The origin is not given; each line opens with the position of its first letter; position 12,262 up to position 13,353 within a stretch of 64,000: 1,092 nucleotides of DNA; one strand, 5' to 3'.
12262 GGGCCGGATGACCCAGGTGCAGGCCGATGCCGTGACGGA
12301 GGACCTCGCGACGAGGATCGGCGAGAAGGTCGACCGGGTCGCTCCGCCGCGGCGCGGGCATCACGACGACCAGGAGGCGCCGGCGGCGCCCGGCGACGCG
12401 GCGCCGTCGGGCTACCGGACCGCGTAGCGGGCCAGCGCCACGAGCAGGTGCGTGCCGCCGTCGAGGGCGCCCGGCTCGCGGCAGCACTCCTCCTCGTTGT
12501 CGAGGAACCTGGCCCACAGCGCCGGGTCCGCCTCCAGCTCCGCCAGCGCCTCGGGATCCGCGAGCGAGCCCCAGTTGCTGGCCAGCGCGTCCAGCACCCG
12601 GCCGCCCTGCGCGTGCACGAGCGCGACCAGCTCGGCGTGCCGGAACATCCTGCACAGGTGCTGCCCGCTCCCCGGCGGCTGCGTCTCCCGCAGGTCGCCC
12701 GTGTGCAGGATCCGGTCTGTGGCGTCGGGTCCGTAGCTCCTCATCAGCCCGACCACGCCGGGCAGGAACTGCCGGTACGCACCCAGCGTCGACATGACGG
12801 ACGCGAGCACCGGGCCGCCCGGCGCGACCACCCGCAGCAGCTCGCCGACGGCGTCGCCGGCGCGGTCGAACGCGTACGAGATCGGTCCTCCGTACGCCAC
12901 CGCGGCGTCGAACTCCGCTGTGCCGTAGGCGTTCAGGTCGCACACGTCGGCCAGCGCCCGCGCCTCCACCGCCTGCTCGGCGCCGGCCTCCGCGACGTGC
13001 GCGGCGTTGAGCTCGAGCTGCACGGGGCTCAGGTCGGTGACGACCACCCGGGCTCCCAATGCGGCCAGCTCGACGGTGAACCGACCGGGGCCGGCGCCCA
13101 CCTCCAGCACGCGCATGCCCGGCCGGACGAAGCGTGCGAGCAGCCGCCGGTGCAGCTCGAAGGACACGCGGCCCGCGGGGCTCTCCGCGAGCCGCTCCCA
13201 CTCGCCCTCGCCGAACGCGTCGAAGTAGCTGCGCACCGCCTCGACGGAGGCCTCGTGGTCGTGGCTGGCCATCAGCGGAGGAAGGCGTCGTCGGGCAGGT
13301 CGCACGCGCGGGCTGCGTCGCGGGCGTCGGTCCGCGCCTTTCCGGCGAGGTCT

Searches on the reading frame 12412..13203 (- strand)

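Call 28: search_protein_families(library=pfam, proteins=[window:12412-13203:-], max_evalue=0.001)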
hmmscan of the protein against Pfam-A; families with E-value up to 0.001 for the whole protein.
window:12412-13203:- (263 aa): 6 families
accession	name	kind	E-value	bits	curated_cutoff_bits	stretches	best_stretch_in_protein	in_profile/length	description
PF13649.12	Methyltransf_25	-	1.8e-12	48.2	27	1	32-130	1-97/97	Methyltransferase domain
PF08241.18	Methyltransf_11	-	4.5e-10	40.5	21.2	1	33-132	1-93/95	Methyltransferase domain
PF08242.18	Methyltransf_12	-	4.7e-09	37.3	30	1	33-131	1-97/98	Methyltransferase domain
PF13489.12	Methyltransf_23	-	3.5e-07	30.5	27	1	19-103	10-87/164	Methyltransferase domain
PF02353.26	CMAS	-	2.3e-05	24.3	27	1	26-106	60-136/273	Mycolic acid cyclopropane synthetase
PF13847.12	Methyltransf_31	-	4.8e-05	23.5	27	1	28-138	3-113/145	Methyltransferase domain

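Call 62: search_protein_families(library=padloc, proteins=[window:12412-13203:-], max_evalue=0.001)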
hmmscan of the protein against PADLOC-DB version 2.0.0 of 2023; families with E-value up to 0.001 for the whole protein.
window:12412-13203:- (263 aa): 1 family
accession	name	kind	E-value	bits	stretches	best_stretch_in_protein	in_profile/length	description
PDLC04134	mad2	-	3.3e-13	47.3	1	17-135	279-395/492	mads_2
